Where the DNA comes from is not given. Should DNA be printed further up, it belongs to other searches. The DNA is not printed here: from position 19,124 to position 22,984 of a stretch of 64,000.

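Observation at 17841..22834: Small biosynthetic operon: DUF952, O-methyltransferase, and a discoidin-like domain fused to an NRPS-like A-T-R reductase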

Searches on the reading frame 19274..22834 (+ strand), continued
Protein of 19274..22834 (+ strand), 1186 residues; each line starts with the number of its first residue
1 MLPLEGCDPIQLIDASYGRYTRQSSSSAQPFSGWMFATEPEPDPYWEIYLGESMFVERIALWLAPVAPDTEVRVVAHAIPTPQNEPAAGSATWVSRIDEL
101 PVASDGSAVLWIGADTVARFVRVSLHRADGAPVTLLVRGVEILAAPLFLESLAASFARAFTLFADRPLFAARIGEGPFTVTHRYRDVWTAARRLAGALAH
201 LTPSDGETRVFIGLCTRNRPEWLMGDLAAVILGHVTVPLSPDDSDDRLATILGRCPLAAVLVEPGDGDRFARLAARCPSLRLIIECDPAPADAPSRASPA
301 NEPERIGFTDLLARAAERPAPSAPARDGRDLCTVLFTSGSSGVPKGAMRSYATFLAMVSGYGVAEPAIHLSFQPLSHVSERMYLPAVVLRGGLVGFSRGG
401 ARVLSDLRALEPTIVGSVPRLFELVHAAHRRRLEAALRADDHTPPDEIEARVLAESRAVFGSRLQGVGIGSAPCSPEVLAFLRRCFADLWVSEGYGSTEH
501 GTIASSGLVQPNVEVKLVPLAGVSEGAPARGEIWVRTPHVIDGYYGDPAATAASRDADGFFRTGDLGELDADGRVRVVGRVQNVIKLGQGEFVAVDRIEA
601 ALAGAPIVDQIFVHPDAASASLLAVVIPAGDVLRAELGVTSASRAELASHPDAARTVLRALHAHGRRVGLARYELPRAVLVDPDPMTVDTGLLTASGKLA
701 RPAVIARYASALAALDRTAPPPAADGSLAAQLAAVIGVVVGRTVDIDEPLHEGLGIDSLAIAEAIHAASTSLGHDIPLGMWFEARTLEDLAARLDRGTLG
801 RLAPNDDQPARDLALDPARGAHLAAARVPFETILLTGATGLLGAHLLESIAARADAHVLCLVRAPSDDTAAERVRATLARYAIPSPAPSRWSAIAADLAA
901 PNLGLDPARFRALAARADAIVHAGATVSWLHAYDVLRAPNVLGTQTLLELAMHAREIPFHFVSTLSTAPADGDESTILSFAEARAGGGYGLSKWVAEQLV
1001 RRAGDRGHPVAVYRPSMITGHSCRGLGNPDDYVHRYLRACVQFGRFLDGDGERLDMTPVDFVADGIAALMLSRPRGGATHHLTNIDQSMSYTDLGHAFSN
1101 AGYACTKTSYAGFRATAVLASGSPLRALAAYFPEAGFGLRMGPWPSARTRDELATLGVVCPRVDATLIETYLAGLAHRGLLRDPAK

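Call 10: find_homologous_proteins(query=window:19274-22831:+)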
Query window:19274-22831:+ (1186 aa): 150 proteins with E <= 0.001 among 8000 candidates; the best 120 are listed.
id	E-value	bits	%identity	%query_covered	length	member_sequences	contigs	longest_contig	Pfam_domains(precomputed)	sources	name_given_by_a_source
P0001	0.0e+0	2630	100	100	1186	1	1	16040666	PF04321.24,PF00550.32,PF00501.35,PF07993.19,PF01370.28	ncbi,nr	ncbi:Non-ribosomal peptide synthase [Minicystis rosea]|nr:Non-ribosomal peptide synthase [Minicystis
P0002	0.0e+0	1837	75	95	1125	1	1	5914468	PF04321.24,PF00550.32,PF00501.35,PF07993.19,PF01370.28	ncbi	ncbi:MAG: thioester reductase domain-containing protein [Minicystis sp.]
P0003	0.0e+0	1669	68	99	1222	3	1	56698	PF04321.24,PF00550.32,PF00501.35,PF07993.19,PF01370.28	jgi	jgi:fatty acid CoA ligase FadD9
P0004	0.0e+0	1661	65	99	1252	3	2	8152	PF00550.32,PF00501.35,PF07993.19,PF01370.28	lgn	-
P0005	0.0e+0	1617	65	99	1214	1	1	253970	PF00550.32,PF00501.35,PF07993.19,PF01370.28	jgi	jgi:fatty acid CoA ligase FadD9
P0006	0.0e+0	1610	64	98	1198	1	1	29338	PF04321.24,PF00550.32,PF00501.35,PF07993.19,PF01370.28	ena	-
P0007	0.0e+0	1606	64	99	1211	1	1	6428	PF04321.24,PF00550.32,PF00501.35,PF07993.19,PF01370.28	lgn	-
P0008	0.0e+0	1560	62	100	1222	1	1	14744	PF04321.24,PF00550.32,PF00501.35,PF07993.19,PF01370.28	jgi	jgi:fatty acid CoA ligase FadD9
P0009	0.0e+0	1560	62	100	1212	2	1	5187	PF04321.24,PF00550.32,PF00501.35,PF07993.19,PF01370.28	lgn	-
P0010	0.0e+0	1559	63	99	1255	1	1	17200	PF04321.24,PF00550.32,PF00501.35,PF07993.19,PF01370.28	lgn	-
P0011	0.0e+0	1538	64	96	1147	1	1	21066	PF04321.24,PF00550.32,PF00501.35,PF07993.19,PF01370.28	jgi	jgi:fatty acid CoA ligase FadD9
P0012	0.0e+0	1538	62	100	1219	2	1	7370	PF04321.24,PF00550.32,PF00501.35,PF07993.19,PF01370.28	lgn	-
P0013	0.0e+0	1521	62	99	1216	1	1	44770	PF04321.24,PF00550.32,PF00501.35,PF07993.19,PF01370.28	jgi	jgi:fatty acid CoA ligase FadD9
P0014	0.0e+0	1511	62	98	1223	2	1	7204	PF04321.24,PF00550.32,PF00501.35,PF07993.19,PF01370.28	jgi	jgi:fatty acid CoA ligase FadD9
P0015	0.0e+0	1502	59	98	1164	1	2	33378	PF04321.24,PF16363.12,PF00550.32,PF00501.35,PF07993.19,PF01370.28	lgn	-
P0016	0.0e+0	1495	61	100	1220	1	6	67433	PF04321.24,PF00550.32,PF00501.35,PF07993.19,PF01370.28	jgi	jgi:fatty acid CoA ligase FadD9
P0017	0.0e+0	1484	61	99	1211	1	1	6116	PF04321.24,PF00550.32,PF00501.35,PF07993.19,PF01370.28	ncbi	ncbi:MAG: thioester reductase domain-containing protein, partial [Byssovorax sp.]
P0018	0.0e+0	1324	56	99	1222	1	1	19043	PF00550.32,PF00501.35,PF07993.19,PF01370.28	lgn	-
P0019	0.0e+0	1320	55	99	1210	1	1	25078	PF04321.24,PF00550.32,PF00501.35,PF07993.19,PF01370.28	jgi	jgi:fatty acid CoA ligase FadD9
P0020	0.0e+0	1288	54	99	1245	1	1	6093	PF04321.24,PF00550.32,PF00501.35,PF07993.19,PF01370.28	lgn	-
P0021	0.0e+0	1266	54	99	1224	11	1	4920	PF00550.32,PF01073.26,PF00501.35,PF07993.19,PF01370.28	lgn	-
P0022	0.0e+0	1262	54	99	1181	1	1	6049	PF04321.24,PF00550.32,PF00501.35,PF07993.19,PF01370.28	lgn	-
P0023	0.0e+0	1246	55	99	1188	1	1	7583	PF04321.24,PF00501.35,PF07993.19,PF01370.28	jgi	jgi:fatty acid CoA ligase FadD9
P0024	0.0e+0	1236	52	99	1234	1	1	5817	PF04321.24,PF00550.32,PF00501.35,PF07993.19,PF01370.28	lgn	-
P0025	0.0e+0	1220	52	99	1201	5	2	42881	PF04321.24,PF00550.32,PF00501.35,PF07993.19,PF01370.28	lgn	-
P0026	0.0e+0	1156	52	99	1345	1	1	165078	PF00550.32,PF00501.35,PF07993.19,PF01370.28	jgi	jgi:fatty acid CoA ligase FadD9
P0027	0.0e+0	1110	50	100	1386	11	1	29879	PF00550.32,PF00501.35,PF07993.19,PF01370.28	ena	-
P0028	0.0e+0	1108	50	99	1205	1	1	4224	PF16363.12,PF00550.32,PF00501.35,PF07993.19,PF01370.28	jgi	jgi:fatty acid CoA ligase FadD9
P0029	0.0e+0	1100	49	99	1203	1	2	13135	PF16363.12,PF00550.32,PF00501.35,PF07993.19,PF01370.28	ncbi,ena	-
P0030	0.0e+0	1097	51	99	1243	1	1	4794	PF04321.24,PF16363.12,PF00550.32,PF00501.35,PF07993.19,PF01370.28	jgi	jgi:fatty acid CoA ligase FadD9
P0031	0.0e+0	1081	49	99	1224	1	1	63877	PF04321.24,PF00550.32,PF00501.35,PF07993.19,PF01370.28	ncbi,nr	ncbi:MAG: thioester reductase domain-containing protein [Myxococcales bacterium]|nr:thioester reduct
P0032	0.0e+0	1064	50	98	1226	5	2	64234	PF04321.24,PF01073.26,PF00501.35,PF07993.19,PF13460.13,PF01370.28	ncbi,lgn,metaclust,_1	metaclust:\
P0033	0.0e+0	1056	50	99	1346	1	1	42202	PF04321.24,PF16363.12,PF00550.32,PF00501.35,PF07993.19,PF01370.28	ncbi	-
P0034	0.0e+0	1049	49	98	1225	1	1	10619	PF04321.24,PF00550.32,PF01073.26,PF00501.35,PF07993.19,PF01370.28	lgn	-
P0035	0.0e+0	1041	50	100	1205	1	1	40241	PF16363.12,PF00550.32,PF00501.35,PF07993.19,PF01370.28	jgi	jgi:fatty acid CoA ligase FadD9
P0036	0.0e+0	1040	50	99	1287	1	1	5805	PF04321.24,PF00550.32,PF00501.35,PF07993.19,PF01370.28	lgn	-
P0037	0.0e+0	1033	49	98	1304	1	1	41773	PF04321.24,PF16363.12,PF00550.32,PF00501.35,PF07993.19,PF01370.28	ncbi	-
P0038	0.0e+0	1031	50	99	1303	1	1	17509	PF00501.35,PF07993.19,PF01370.28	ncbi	-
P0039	0.0e+0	1031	49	99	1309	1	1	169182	PF04321.24,PF16363.12,PF00550.32,PF00501.35,PF07993.19,PF01370.28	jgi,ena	-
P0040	0.0e+0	1020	48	99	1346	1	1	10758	PF00501.35,PF07993.19,PF01370.28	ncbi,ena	-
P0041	1.5e-296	1005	49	99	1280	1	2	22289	PF04321.24,PF00550.32,PF00501.35,PF07993.19,PF01370.28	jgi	jgi:thioester reductase-like protein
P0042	2.9e-296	1004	48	98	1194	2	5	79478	PF16363.12,PF00550.32,PF01073.26,PF00501.35,PF07993.19,PF01370.28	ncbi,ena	-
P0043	1.6e-292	992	47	97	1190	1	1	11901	PF00550.32,PF00501.35,PF07993.19,PF01370.28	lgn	-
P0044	6.6e-292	990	47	99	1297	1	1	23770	PF16363.12,PF00550.32,PF00501.35,PF07993.19,PF01370.28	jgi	jgi:fatty acid CoA ligase FadD9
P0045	4.5e-291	987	48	99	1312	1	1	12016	PF04321.24,PF16363.12,PF00550.32,PF01073.26,PF00501.35,PF07993.19,PF01370.28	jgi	jgi:fatty acid CoA ligase FadD9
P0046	1.1e-290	986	49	98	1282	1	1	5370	PF16363.12,PF00501.35,PF07993.19,PF01370.28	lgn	-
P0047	1.1e-289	982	47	99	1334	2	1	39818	PF00550.32,PF00501.35,PF07993.19,PF01370.28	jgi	jgi:fatty acid CoA ligase FadD9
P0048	4.3e-288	977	48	98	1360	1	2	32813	PF04321.24,PF16363.12,PF00550.32,PF00501.35,PF07993.19,PF01370.28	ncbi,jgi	jgi:fatty acid CoA ligase FadD9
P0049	4.3e-288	977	49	99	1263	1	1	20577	PF04321.24,PF16363.12,PF00550.32,PF01073.26,PF00501.35,PF07993.19,PF01370.28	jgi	jgi:fatty acid CoA ligase FadD9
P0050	6.8e-288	976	48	98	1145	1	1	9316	PF00550.32,PF00501.35,PF07993.19,PF01370.28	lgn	-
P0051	7.4e-288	976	46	98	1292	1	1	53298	PF16363.12,PF00501.35,PF13193.13,PF07993.19,PF01370.28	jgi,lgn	jgi:fatty acid CoA ligase FadD9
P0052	2.2e-287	975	46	98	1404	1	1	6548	PF16363.12,PF00501.35,PF07993.19,PF01370.28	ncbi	-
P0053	1.1e-286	972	47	99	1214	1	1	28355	PF16363.12,PF00550.32,PF01073.26,PF00501.35,PF07993.19,PF01370.28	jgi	jgi:fatty acid CoA ligase FadD9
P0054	2.3e-286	971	47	99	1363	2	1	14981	PF04321.24,PF16363.12,PF00550.32,PF00501.35,PF07993.19,PF01370.28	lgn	-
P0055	3.4e-285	967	46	98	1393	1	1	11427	PF16363.12,PF00550.32,PF00501.35,PF07993.19,PF01370.28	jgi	jgi:fatty acid CoA ligase FadD9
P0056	3.7e-285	967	47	99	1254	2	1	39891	PF04321.24,PF16363.12,PF00550.32,PF01073.26,PF00501.35,PF07993.19,PF13460.13,PF01370.28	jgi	jgi:fatty acid CoA ligase FadD9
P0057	1.9e-284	965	48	99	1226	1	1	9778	PF04321.24,PF16363.12,PF00550.32,PF00501.35,PF07993.19,PF01370.28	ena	-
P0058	2.6e-284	965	48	98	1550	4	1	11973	PF04321.24,PF16363.12,PF00550.32,PF00501.35,PF07993.19,PF01370.28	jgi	-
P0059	2.2e-283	961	46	99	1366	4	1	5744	PF00550.32,PF00501.35,PF07993.19,PF01370.28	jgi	jgi:fatty acid CoA ligase FadD9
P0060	8.9e-283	959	46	99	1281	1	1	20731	PF04321.24,PF16363.12,PF00550.32,PF01073.26,PF00501.35,PF07993.19,PF13460.13,PF01370.28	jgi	-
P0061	4.9e-282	957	46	99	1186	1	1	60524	PF04321.24,PF00501.35,PF07993.19,PF01370.28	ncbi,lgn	ncbi:MAG: AMP-binding protein [Polyangiales bacterium]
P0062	4.4e-280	950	48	98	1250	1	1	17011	PF04321.24,PF16363.12,PF00550.32,PF01073.26,PF00501.35,PF07993.19,PF01370.28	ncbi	ncbi:MAG: thioester reductase domain-containing protein [Kofleriaceae bacterium]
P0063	3.3e-279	948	48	98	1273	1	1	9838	PF04321.24,PF16363.12,PF00550.32,PF00501.35,PF07993.19,PF01370.28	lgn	-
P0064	4.7e-279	947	47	99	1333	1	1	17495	PF04321.24,PF16363.12,PF01073.26,PF00501.35,PF07993.19,PF01370.28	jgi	jgi:fatty acid CoA ligase FadD9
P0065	5.8e-279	947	45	98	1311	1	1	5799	PF00501.35,PF07993.19,PF01370.28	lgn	-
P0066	9.8e-276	936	48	99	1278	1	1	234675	PF04321.24,PF16363.12,PF00550.32,PF01073.26,PF00501.35,PF07993.19,PF01370.28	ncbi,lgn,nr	ncbi:MAG TPA: thioester reductase domain-containing protein [Kofleriaceae bacterium]|nr:thioester re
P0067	3.4e-274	931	46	98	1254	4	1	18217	PF04321.24,PF16363.12,PF00550.32,PF00501.35,PF07993.19,PF01370.28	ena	-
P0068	3.4e-273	928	46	99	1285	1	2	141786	PF16363.12,PF00550.32,PF01073.26,PF00501.35,PF07993.19,PF01370.28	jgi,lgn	jgi:fatty acid CoA ligase FadD9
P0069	3.9e-271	921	46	99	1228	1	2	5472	PF04321.24,PF16363.12,PF00550.32,PF01073.26,PF00501.35,PF07993.19,PF01370.28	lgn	-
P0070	5.0e-271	921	47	99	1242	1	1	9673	PF00550.32,PF01073.26,PF00501.35,PF07993.19,PF13460.13,PF01370.28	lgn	-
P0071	1.9e-270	919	45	99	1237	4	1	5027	PF04321.24,PF16363.12,PF00550.32,PF01073.26,PF00501.35,PF07993.19,PF13460.13,PF01370.28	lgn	-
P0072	3.4e-269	914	45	99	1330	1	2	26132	PF00550.32,PF00501.35,PF07993.19,PF01370.28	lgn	-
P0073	4.1e-269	914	45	99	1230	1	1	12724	PF04321.24,PF16363.12,PF00550.32,PF01073.26,PF00501.35,PF07993.19,PF13460.13,PF01370.28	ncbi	-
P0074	1.0e-268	913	44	99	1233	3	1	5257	PF04321.24,PF16363.12,PF00550.32,PF01073.26,PF00501.35,PF07993.19,PF13460.13,PF01370.28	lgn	-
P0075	3.1e-267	908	46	98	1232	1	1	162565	PF04321.24,PF16363.12,PF00550.32,PF00501.35,PF07993.19,PF13460.13,PF01370.28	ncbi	-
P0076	1.4e-266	906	47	98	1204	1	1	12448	PF04321.24,PF16363.12,PF01073.26,PF00501.35,PF07993.19,PF01370.28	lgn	-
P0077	1.7e-266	905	47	98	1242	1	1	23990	PF04321.24,PF16363.12,PF00550.32,PF01073.26,PF00501.35,PF07993.19,PF13460.13,PF01370.28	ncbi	ncbi:MAG: thioester reductase domain-containing protein [Kofleriaceae bacterium]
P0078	1.8e-265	902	44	99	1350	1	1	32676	PF00550.32,PF00501.35,PF07993.19,PF01370.28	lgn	-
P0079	1.9e-265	902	44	98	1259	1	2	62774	PF04321.24,PF16363.12,PF00550.32,PF01073.26,PF00501.35,PF07993.19,PF13460.13,PF01370.28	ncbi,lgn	-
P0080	2.5e-264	898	46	99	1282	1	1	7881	PF04321.24,PF16363.12,PF00550.32,PF00501.35,PF07993.19,PF01370.28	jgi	jgi:fatty acid CoA ligase FadD9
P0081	1.1e-262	893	47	84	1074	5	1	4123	PF00501.35,PF07993.19,PF01370.28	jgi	jgi:fatty acid CoA ligase FadD9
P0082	6.2e-260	884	43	99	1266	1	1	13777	PF00550.32,PF00501.35,PF07993.19,PF01370.28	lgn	-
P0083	6.8e-258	877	46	98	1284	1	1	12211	PF04321.24,PF16363.12,PF00501.35,PF07993.19,PF01370.28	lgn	-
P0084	1.6e-256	872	45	97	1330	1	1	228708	PF04321.24,PF00550.32,PF00501.35,PF07993.19,PF01370.28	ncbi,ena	-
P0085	3.6e-255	868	46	99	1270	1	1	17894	PF04321.24,PF16363.12,PF00550.32,PF00501.35,PF07993.19,PF01370.28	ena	-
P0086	3.7e-255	868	46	99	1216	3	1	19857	PF04321.24,PF16363.12,PF00550.32,PF00501.35,PF07993.19,PF01370.28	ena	-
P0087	7.2e-255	867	44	99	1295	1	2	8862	PF00550.32,PF00501.35,PF07993.19,PF01370.28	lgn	-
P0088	2.8e-253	862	43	99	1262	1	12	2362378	PF04321.24,PF16363.12,PF00550.32,PF01073.26,PF00501.35,PF07993.19,PF01370.28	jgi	jgi:fatty acid CoA ligase FadD9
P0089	1.3e-252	859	44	98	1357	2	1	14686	PF04321.24,PF16363.12,PF00550.32,PF01073.26,PF00501.35,PF07993.19,PF13460.13,PF01370.28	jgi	jgi:fatty acid CoA ligase FadD9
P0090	1.1e-250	853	45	99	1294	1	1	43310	PF16363.12,PF00550.32,PF00501.35,PF07993.19,PF01370.28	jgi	jgi:fatty acid CoA ligase FadD9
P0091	4.8e-249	848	43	99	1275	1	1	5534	PF00550.32,PF00501.35,PF07993.19,PF01370.28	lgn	-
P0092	6.5e-249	847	43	99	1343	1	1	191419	PF16363.12,PF00550.32,PF00501.35,PF07993.19,PF01370.28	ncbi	-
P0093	6.8e-248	844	45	99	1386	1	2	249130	PF04321.24,PF16363.12,PF00550.32,PF01073.26,PF00501.35,PF07993.19,PF01370.28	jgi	jgi:fatty acid CoA ligase FadD9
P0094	3.8e-247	841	45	99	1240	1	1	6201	PF00550.32,PF00501.35,PF13193.13,PF07993.19,PF01370.28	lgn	-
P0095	9.8e-247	840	43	98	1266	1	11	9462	PF16363.12,PF00550.32,PF00501.35,PF07993.19,PF01370.28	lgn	-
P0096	2.3e-246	839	43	99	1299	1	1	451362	PF00501.35,PF07993.19,PF01370.28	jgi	jgi:fatty acid CoA ligase FadD9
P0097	1.9e-244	832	46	98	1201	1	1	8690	PF04321.24,PF16363.12,PF00550.32,PF00501.35,PF07993.19,PF01370.28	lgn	-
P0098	3.1e-241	822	44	98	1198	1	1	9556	PF04321.24,PF16363.12,PF00550.32,PF00501.35,PF07993.19,PF01370.28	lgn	-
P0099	5.8e-241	821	43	99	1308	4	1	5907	PF16363.12,PF00501.35,PF07993.19,PF01370.28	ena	-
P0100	5.2e-240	818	42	99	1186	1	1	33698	PF08659.17,PF04321.24,PF00501.35,PF07993.19,PF01370.28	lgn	-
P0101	7.2e-240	817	52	71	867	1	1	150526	PF04321.24,PF00550.32,PF00501.35,PF07993.19,PF01370.28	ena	-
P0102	1.3e-237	810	44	99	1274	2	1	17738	PF04321.24,PF16363.12,PF00550.32,PF00501.35,PF07993.19,PF01370.28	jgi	jgi:fatty acid CoA ligase FadD9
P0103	5.8e-237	808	57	29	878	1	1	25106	PF08659.17,PF00550.32,PF00501.35,PF07993.19,PF01370.28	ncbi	-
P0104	1.6e-232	793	43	99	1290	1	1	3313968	PF04321.24,PF16363.12,PF00501.35,PF07993.19,PF01370.28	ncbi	ncbi:MAG: thioester reductase domain-containing protein [Myxococcales bacterium]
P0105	2.1e-230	786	44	98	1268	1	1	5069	PF04321.24,PF16363.12,PF00550.32,PF00501.35,PF07993.19,PF01370.28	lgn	-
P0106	4.7e-229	782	43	99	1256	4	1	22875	PF04321.24,PF16363.12,PF00550.32,PF00501.35,PF07993.19,PF01370.28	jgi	jgi:fatty acid CoA ligase FadD9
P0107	5.0e-229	781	42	98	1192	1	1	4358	PF04321.24,PF16363.12,PF00501.35,PF07993.19,PF13460.13,PF01370.28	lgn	-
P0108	2.3e-224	766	41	99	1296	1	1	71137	PF00550.32,PF00501.35,PF07993.19,PF01370.28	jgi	jgi:fatty acid CoA ligase FadD9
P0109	6.0e-222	758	46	97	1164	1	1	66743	PF04321.24,PF16363.12,PF00550.32,PF05368.20,PF01073.26,PF00501.35,PF07993.19,PF13460.13,PF01370.28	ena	-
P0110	2.2e-214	733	49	72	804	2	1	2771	PF04321.24,PF16363.12,PF00550.32,PF01073.26,PF00501.35,PF07993.19,PF01370.28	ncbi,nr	ncbi:MAG: AMP-binding protein, partial [Deltaproteobacteria bacterium]|nr:AMP-binding protein [Delta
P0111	6.6e-214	731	50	71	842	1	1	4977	PF16363.12,PF00550.32,PF00501.35,PF07993.19,PF01370.28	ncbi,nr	ncbi:MAG: AMP-binding protein, partial [Proteobacteria bacterium]|nr:AMP-binding protein [Pseudomona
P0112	1.0e-189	651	48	68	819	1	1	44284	PF16363.12,PF00501.35,PF07993.19,PF01370.28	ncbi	ncbi:MAG: AMP-binding protein [Polyangiaceae bacterium]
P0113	2.8e-169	584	47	67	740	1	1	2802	PF04321.24,PF16363.12,PF00550.32,PF05368.20,PF01073.26,PF00501.35,PF07993.19,PF13460.13,PF01370.28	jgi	jgi:fatty acid CoA ligase FadD9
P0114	4.1e-165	570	49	56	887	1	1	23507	PF00501.35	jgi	jgi:long-subunit acyl-CoA synthetase (AMP-forming)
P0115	9.8e-164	565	47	59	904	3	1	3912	PF00501.35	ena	-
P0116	1.2e-160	555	47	56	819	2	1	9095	PF00501.35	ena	-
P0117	7.6e-141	489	43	53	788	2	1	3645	PF00501.35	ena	-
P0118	2.3e-85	306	31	78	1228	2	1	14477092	PF00550.32,PF00501.35,PF07993.19,PF01370.28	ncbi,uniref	ncbi:thioester reductase domain-containing protein [Sorangium sp. So ce321]|uniref:thioester reducta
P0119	1.7e-84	303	32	80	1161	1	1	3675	PF00550.32,PF00501.35,PF07993.19,PF01370.28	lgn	-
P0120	9.1e-63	231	31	82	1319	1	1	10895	PF00550.32,PF00501.35,PF07993.19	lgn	-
